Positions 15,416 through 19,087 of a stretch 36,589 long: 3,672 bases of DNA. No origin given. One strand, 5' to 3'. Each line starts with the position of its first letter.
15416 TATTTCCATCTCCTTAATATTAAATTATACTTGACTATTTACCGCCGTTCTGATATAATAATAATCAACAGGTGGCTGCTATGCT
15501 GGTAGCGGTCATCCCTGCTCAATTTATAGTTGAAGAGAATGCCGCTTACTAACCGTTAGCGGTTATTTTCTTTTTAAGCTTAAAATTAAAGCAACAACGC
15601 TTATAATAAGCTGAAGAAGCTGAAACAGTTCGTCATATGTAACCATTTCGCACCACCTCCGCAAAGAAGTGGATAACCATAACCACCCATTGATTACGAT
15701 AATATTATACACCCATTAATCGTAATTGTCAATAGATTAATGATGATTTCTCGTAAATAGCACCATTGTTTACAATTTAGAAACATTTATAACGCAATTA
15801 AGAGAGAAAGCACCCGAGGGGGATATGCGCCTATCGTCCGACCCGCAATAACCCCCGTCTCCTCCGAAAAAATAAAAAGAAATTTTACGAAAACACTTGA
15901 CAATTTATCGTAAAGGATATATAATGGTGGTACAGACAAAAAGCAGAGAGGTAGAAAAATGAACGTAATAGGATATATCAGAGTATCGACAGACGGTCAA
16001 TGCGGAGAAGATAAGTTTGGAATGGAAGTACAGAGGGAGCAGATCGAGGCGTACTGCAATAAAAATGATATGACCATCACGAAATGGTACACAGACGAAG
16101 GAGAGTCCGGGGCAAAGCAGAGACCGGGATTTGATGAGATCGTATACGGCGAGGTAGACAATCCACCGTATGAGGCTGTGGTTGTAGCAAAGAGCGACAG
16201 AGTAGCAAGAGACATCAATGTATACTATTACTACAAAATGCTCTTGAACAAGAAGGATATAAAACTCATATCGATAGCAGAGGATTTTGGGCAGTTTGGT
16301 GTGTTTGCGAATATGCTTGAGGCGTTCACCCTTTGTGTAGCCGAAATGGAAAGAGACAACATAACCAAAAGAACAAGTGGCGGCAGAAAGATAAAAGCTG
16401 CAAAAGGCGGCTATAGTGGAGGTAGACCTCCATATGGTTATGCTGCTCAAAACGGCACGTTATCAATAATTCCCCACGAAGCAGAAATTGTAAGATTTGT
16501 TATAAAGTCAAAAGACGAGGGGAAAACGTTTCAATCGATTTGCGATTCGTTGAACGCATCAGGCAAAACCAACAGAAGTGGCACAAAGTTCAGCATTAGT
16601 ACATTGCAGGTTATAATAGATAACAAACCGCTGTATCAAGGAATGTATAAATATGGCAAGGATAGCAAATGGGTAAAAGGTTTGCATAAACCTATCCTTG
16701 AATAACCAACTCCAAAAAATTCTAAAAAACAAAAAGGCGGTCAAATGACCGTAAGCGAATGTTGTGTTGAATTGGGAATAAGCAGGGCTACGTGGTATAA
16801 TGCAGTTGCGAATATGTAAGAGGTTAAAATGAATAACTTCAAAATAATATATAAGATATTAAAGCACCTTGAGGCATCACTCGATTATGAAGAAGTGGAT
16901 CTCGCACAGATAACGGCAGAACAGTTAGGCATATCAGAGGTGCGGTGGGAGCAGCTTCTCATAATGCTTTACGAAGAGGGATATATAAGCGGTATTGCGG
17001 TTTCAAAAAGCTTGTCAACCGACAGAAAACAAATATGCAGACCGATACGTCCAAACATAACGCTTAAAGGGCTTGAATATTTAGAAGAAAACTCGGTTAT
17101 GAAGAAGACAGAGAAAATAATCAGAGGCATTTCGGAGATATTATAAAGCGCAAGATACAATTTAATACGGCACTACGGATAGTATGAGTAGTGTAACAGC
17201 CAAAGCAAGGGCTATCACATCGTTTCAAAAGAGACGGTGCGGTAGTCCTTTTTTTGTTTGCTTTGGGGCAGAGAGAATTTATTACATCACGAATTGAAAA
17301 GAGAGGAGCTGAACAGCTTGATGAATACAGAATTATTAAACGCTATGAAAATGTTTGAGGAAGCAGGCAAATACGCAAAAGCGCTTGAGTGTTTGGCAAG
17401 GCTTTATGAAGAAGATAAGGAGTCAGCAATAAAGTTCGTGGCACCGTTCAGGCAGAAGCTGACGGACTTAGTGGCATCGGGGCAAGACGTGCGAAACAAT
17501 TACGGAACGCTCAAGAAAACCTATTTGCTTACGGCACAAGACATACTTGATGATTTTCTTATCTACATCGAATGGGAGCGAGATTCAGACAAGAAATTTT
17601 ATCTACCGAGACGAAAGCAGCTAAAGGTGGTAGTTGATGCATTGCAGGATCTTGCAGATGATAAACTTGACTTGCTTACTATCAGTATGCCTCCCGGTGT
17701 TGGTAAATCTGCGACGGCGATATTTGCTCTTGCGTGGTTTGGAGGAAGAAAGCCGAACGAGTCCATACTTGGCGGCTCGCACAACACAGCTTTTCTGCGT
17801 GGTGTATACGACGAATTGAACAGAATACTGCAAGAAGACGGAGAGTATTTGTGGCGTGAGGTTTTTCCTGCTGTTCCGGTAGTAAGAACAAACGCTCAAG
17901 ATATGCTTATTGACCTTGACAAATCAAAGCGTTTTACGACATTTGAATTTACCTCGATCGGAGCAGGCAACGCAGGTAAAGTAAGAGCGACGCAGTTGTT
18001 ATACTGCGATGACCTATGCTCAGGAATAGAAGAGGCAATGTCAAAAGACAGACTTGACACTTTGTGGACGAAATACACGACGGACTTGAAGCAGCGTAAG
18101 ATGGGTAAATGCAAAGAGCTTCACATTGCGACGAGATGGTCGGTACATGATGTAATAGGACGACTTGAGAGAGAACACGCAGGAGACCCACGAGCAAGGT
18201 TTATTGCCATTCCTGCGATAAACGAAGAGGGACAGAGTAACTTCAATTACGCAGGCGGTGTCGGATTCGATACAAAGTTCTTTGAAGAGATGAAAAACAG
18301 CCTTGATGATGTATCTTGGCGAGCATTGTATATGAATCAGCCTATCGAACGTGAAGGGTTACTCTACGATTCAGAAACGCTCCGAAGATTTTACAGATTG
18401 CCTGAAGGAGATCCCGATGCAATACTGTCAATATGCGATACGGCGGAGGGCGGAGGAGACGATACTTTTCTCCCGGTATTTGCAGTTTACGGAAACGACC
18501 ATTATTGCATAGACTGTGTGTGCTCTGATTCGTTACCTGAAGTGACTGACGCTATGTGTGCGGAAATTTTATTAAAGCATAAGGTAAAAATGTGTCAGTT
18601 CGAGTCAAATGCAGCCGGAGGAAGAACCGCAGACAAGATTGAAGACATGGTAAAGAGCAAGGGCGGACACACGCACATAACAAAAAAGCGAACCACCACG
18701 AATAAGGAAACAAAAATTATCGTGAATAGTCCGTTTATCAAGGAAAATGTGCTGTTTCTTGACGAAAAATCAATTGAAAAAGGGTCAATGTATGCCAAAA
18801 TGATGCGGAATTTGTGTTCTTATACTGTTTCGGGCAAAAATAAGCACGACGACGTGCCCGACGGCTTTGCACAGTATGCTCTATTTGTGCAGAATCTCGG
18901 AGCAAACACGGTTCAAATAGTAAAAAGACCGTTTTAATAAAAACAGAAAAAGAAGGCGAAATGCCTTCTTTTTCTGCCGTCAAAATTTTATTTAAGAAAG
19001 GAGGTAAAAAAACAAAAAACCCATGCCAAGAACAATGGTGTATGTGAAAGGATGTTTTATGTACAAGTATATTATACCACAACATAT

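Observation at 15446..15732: Type I toxin-antitoxin-like pair: 27-aa Hol-Tox-like peptide with a convergent small RNA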

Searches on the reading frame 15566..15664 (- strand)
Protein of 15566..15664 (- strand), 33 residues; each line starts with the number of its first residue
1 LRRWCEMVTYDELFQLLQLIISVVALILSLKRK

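Call 5: search_protein_families(library=pfam, proteins=[window:15566-15646:-], max_evalue=1)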
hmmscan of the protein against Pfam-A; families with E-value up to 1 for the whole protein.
seq(27 aa): 0 families

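Call 7: search_protein_families(library=ncbifam, proteins=[window:15566-15646:-], max_evalue=10)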
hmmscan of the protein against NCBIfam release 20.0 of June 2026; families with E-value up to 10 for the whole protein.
seq(27 aa): 0 families

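Call 30: search_dna_similar(query=window:15566-15646:-, collection=phages, mode=protein, max_evalue=10, max_rows=40)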
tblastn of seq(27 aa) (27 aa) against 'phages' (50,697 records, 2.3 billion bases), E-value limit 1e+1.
No match.

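Call 31: search_dna_similar(query=window:15566-15646:-, collection=plasmids, mode=protein, max_evalue=10, max_rows=40)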
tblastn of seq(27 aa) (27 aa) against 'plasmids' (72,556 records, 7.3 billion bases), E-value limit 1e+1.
No match.

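Call 37: search_protein_families(library=pfam, proteins=[window:15566-15664:-], max_evalue=10)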
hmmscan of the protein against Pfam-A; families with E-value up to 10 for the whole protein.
seq(33 aa): 0 families

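Call 49: search_protein_representatives(protein=window:15566-15664:-)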
Query: 33 residues. Proteins with E-value up to 0.001 (for the whole library): 1; up to 1e-10: 1; up to 1e-30: 0. The best 1 are listed.
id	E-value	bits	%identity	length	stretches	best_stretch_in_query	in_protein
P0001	6.5e-24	94.1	21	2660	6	4-22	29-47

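Call 58: search_protein_families(library=phrogs, proteins=[window:15566-15646:-], max_evalue=0.01)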
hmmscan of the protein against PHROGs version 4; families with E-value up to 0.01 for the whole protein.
seq(27 aa): 0 families

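Call 92: search_protein_families(library=padloc, proteins=[window:15566-15646:-], max_evalue=0.01)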
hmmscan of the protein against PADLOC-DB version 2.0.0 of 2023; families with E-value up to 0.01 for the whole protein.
seq(27 aa): 0 families

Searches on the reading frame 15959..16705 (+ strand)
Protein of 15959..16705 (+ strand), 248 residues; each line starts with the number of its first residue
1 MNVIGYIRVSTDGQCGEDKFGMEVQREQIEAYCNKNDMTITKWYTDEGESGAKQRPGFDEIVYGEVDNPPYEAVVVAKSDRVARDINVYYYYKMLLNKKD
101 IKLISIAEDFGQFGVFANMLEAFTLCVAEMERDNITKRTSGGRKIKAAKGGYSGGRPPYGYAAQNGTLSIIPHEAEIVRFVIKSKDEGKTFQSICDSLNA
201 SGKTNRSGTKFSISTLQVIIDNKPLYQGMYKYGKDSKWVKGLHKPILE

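Call 5: search_protein_families(library=pfam, proteins=[window:15959-16705:+], max_evalue=1)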
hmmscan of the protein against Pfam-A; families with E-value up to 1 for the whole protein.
window:15959-16705:+ (248 aa): 4 families
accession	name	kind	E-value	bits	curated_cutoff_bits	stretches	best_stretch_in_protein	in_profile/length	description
PF00239.26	Resolvase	-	2.1e-25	90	23.3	1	3-151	1-144/145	Resolvase, N terminal domain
PF07508.19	Recombinase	-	3.6e-09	37.2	21.1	1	172-236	1-64/102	Recombinase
PF19082.5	DUF5773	-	0.087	13.4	25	1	8-43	37-72/177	Family of unknown function (DUF5773)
PF09230.16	DFF40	-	0.16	12.1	25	1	74-107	174-207/225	DNA fragmentation factor 40 kDa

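Call 7: search_protein_families(library=ncbifam, proteins=[window:15959-16705:+], max_evalue=10)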
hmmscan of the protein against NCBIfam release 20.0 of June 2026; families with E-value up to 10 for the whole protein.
window:15959-16705:+ (248 aa): 6 families
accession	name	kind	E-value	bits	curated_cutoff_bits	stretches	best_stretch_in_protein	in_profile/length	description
NF047343.1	SCCmet_CcrB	equivalog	6.3e-30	104.3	900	1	3-240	9-246/542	cassette chromosome recombinase CcrB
NF047344.1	SCCmet_CcrA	equivalog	2.9e-16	59.6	700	1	2-203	3-199/442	cassette chromosome recombinase CcrA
NF041201.1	recomb_XisF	equivalog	8.2e-13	48.1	375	1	4-237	2-245/465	fdxN element excision recombinase XisF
NF009949.0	PRK13413.1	equivalog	2.3e-10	40.5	272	1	3-157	2-148/203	master DNA invertase Mpi family serine-type recombinase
NF047347.1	SCCmet_CcrC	equivalog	3.1e-09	35.9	900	1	6-238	8-246/558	cassette chromosome recombinase CcrC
NF033518.0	transpos_IS607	equivalog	2.5e-07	30.4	110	1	2-106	55-152/187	IS607 family transposase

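Call 14: find_related_loci(query=window:15959-16705:+, collection=viral_contigs, flank=4000)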
Query window:15959-16705:+ (248 aa) in viral_contigs; peptide patterns used: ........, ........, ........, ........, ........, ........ (x = any residue, [..] = any of these).
119 stretches matched a pattern; 118 encode a relative of the query (tblastn E <= 1e-3); the best 80 are kept; 80 distinct loci.
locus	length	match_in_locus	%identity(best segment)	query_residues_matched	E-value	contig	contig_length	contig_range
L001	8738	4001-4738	80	2-247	5e-139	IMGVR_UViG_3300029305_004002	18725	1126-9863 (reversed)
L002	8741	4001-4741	80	1-247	4e-136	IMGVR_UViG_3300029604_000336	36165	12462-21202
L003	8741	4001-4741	77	1-247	3e-130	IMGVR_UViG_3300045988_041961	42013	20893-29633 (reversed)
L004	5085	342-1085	73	1-248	2e-123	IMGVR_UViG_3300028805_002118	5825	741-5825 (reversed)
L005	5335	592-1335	73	1-248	2e-123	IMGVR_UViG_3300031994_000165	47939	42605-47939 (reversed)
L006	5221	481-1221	69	2-247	6e-119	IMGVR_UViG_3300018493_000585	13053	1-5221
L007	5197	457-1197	69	2-247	6e-119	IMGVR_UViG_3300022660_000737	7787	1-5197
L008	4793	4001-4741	69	2-247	4e-119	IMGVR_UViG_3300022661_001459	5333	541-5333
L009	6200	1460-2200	69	1-247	6e-117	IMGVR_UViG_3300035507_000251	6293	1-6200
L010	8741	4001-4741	69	1-247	1e-116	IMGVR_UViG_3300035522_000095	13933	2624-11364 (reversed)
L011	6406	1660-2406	69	1-248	8e-116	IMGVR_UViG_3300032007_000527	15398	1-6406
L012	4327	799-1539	69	1-247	2e-116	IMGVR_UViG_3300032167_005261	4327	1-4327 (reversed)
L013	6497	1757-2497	69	1-247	2e-115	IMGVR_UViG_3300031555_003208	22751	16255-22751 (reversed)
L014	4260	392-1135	69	2-248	7e-115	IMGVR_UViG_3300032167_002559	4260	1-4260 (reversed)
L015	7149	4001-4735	68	2-247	4e-113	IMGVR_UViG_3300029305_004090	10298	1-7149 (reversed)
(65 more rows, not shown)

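Call 22: find_encoding_contigs(protein=window:15959-16705:+, flank=6000, max_places=8)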
Protein window:15959-16705:+ (248 aa): 1 contig read that carries it; 1 place shown.
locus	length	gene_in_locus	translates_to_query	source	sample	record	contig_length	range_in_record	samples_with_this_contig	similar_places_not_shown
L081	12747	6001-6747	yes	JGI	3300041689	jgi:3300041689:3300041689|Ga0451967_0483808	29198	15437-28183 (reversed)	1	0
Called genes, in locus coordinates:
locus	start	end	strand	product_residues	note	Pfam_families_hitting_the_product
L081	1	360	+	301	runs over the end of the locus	PF00145:DNA_methylase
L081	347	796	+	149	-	-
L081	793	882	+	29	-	-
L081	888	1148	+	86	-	-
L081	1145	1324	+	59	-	-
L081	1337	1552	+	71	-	PF13556:HTH_30 (weak)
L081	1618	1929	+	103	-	-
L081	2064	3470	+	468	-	PF05272:VapE-like_dom, PF19263:DUF5906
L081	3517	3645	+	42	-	-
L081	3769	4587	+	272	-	-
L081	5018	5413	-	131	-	-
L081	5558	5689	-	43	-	-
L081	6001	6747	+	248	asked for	PF00239:Resolvase, PF07508:Recombinase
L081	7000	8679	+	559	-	PF22530:Terminase-T7_RNaseH-like (weak)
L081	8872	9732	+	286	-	PF00149:Metallophos (weak)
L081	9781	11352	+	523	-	PF05133:SPP1_portal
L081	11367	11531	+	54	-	-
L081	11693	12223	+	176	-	-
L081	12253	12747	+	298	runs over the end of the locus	-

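Call 53: find_related_loci(query=window:15959-16705:+, collection=genome_contigs, flank=3000)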
Query window:15959-16705:+ (248 aa) in genome_contigs; peptide patterns used: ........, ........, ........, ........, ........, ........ (x = any residue, [..] = any of these).
64 stretches matched a pattern; 39 encode a relative of the query (tblastn E <= 1e-3); 39 distinct loci.
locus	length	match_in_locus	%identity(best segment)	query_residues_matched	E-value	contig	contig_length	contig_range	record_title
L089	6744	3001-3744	83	1-248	6e-144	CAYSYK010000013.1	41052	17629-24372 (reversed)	MAG TPA_asm: uncultured Oscillospiraceae bacterium isolate SRP350583_co3_194 genome assembly, contig: NODE_869_length_41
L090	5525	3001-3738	68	2-247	1e-119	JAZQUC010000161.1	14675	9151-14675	MAG: Candidatus Fimenecus sp. isolate T1900045183_TC20190179.MAGScoT_cleanbin_000023 SGB_5251_k141_971671, whole genome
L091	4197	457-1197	69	2-247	1e-119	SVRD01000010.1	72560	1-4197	MAG: Oscillospiraceae bacterium isolate SIG634 NODE_2075_length_72560_cov_2.252827, whole genome shotgun sequence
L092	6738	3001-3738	68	2-247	1e-117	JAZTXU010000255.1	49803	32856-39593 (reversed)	MAG: Acutalibacteraceae bacterium isolate T1900045328_YK20190017.MAGScoT_cleanbin_000075 SGB_6490_k141_2803324, whole ge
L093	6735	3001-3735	69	2-246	4e-116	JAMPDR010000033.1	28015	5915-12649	MAG: Ruminococcus sp. isolate NALB_7823_32 Scaffold_#33__SCF_033___28015_bp, whole genome shotgun sequence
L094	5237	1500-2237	70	2-247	4e-116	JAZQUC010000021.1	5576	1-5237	MAG: Candidatus Fimenecus sp. isolate T1900045183_TC20190179.MAGScoT_cleanbin_000023 SGB_5251_k141_1393001, whole genome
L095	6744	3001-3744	68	1-248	2e-114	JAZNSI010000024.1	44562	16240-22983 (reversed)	MAG: Clostridia bacterium isolate T1900044810_TS20190276.MAGScoT_cleanbin_000004 SGB_2776_k141_1162147, whole genome sho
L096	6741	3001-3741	68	1-247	4e-114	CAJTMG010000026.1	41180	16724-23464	MAG TPA_asm: uncultured Oscillibacter sp. isolate MGBC104027 genome assembly, contig: MGBC104027.26, whole genome shotgu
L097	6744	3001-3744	68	2-247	3e-113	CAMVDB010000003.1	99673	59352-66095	MAG TPA_asm: uncultured Clostridia bacterium isolate SRR8387714_bin.58_metaWRAP_v1.3_MAG genome assembly, contig: ERZ142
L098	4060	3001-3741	67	2-247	5e-114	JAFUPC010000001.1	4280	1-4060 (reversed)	MAG: Clostridia bacterium isolate RGIG4697 Roe_deer_Rectum.Co__c40767, whole genome shotgun sequence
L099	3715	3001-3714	66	1-238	3e-106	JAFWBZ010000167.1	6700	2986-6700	MAG: Clostridia bacterium isolate RGIG5601 Sheep_Duodenum-2__c120354, whole genome shotgun sequence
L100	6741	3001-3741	73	2-247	6e-124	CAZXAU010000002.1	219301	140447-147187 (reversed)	MAG TPA_asm: uncultured Lachnospiraceae bacterium isolate SRP199465_co1_4 genome assembly, contig: NODE_38_length_219301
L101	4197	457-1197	50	2-248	7e-77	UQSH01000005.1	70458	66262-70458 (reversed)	uncultured Ruminococcaceae bacterium isolate UMGS598 genome assembly, contig: NODE_141_length_70458_cov_4.702882, whole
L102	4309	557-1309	51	1-248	1e-75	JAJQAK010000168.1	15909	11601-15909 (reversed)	MAG: Clostridia bacterium isolate BH.B1_3 NODE_292_length_15909_cov_49.402927, whole genome shotgun sequence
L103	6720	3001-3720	50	3-247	5e-74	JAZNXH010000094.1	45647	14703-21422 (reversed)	MAG: Lachnospiraceae bacterium isolate T1900044779_TS20190245.MAGScoT_cleanbin_000035 SGB_2542_k141_1590008, whole genom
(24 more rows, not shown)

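Call 58: search_protein_families(library=phrogs, proteins=[window:15959-16705:+, L081:5018-5413:-], max_evalue=0.01)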
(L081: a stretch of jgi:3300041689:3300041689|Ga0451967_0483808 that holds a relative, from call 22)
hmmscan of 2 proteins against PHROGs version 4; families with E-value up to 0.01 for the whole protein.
window:15959-16705:+ (248 aa): 2 families
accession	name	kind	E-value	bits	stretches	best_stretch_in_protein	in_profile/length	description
phrog_95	-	integration and excision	1.9e-58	199.6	1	1-247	88-343/651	integrase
phrog_125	-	DNA, RNA and nucleotide metabolism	4.2e-27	96.3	1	1-222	20-202/254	DNA invertase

L081:5018-5413:- (131 aa): 0 families

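Call 92: search_protein_families(library=padloc, proteins=[window:15959-16705:+, L081:5018-5413:-], max_evalue=0.01)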
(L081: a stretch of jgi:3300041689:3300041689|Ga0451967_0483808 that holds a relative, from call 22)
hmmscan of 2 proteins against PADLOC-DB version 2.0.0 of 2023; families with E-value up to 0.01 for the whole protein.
window:15959-16705:+ (248 aa): 0 families

L081:5018-5413:- (131 aa): 0 families

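Call 98: search_protein_families(library=pfam, proteins=[L090:1999-2418:-], max_evalue=0.01)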
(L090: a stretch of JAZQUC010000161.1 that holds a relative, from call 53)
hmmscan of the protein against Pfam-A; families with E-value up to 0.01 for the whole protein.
L090:1999-2418:- (139 aa): 1 family
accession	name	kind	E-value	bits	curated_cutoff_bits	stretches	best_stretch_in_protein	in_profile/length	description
PF05147.19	LANC_like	-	0.0041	16.2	23.2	1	41-99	181-244/350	Lanthionine synthetase C-like protein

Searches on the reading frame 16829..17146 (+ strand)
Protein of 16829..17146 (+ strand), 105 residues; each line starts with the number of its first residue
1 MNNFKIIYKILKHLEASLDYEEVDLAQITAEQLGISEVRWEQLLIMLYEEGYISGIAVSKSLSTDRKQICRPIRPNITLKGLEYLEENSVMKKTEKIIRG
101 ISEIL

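Call 5: search_protein_families(library=pfam, proteins=[window:16829-17146:+], max_evalue=1)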
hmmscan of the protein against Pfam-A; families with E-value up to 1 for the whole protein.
window:16829-17146:+ (105 aa): 3 families
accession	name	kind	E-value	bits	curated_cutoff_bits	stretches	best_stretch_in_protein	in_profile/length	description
PF09639.16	YjcQ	-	9.2e-25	87.1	23.3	1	8-103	1-94/95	YjcQ protein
PF20192.3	DUF6555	-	0.05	13.9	30.5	1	25-42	56-73/74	Family of unknown function (DUF6555)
PF12631.12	MnmE_helical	-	0.25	11.9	40.1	1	7-33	41-67/211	MnmE helical domain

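Call 7: search_protein_families(library=ncbifam, proteins=[window:16829-17146:+], max_evalue=10)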
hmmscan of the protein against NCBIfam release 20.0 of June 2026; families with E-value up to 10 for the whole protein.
window:16829-17146:+ (105 aa): 0 families

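Call 52: find_encoding_contigs(protein=window:16829-17146:+, flank=4000, max_places=10)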
Protein window:16829-17146:+ (105 aa): no gene with exactly this product is on record in the collection.

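Call 58: search_protein_families(library=phrogs, proteins=[window:16829-17146:+], max_evalue=0.01)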
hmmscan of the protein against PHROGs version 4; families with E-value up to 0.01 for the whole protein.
window:16829-17146:+ (105 aa): 1 family
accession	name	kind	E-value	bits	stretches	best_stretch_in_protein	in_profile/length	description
phrog_3675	-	unknown function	4e-31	108.1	1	1-105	3-107/110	-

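Call 92: search_protein_families(library=padloc, proteins=[window:16829-17146:+], max_evalue=0.01)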
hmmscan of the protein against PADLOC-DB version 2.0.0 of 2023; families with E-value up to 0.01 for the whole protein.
window:16829-17146:+ (105 aa): 0 families

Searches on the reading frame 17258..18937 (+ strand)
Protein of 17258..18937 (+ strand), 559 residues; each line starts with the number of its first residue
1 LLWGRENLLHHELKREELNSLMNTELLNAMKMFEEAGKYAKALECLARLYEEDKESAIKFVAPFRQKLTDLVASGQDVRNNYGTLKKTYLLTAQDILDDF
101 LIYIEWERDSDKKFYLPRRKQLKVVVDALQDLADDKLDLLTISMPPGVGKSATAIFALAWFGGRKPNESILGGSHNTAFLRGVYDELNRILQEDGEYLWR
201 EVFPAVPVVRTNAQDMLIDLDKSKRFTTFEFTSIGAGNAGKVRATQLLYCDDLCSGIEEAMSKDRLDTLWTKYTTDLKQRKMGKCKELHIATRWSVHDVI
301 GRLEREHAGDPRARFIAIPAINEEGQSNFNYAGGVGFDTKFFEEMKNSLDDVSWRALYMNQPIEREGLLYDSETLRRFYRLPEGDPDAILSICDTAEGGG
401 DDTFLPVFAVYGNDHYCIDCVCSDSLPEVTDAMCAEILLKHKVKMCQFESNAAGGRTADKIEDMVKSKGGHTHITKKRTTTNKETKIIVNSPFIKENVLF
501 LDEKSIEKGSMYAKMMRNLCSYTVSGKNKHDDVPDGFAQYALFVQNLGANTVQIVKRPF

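Call 5: search_protein_families(library=pfam, proteins=[window:17258-18937:+], max_evalue=1)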
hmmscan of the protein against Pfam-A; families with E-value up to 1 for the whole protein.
window:17258-18937:+ (559 aa): 3 families
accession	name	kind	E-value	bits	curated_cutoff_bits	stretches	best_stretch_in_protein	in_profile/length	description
PF22530.2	Terminase-T7_RNaseH-like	-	5.9e-07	30.2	27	1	394-490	2-98/108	Terminase Bacteriophage T7, Ribonuclease H-like domain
PF03237.21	Terminase_6N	-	0.00022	21.4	22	1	142-375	2-213/215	Terminase large subunit, T4likevirus-type, N-terminal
PF25170.1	TPR_WDR35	-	0.32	11.4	27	0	22-56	16-50/68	WD repeat-containing protein 35, TPR repeats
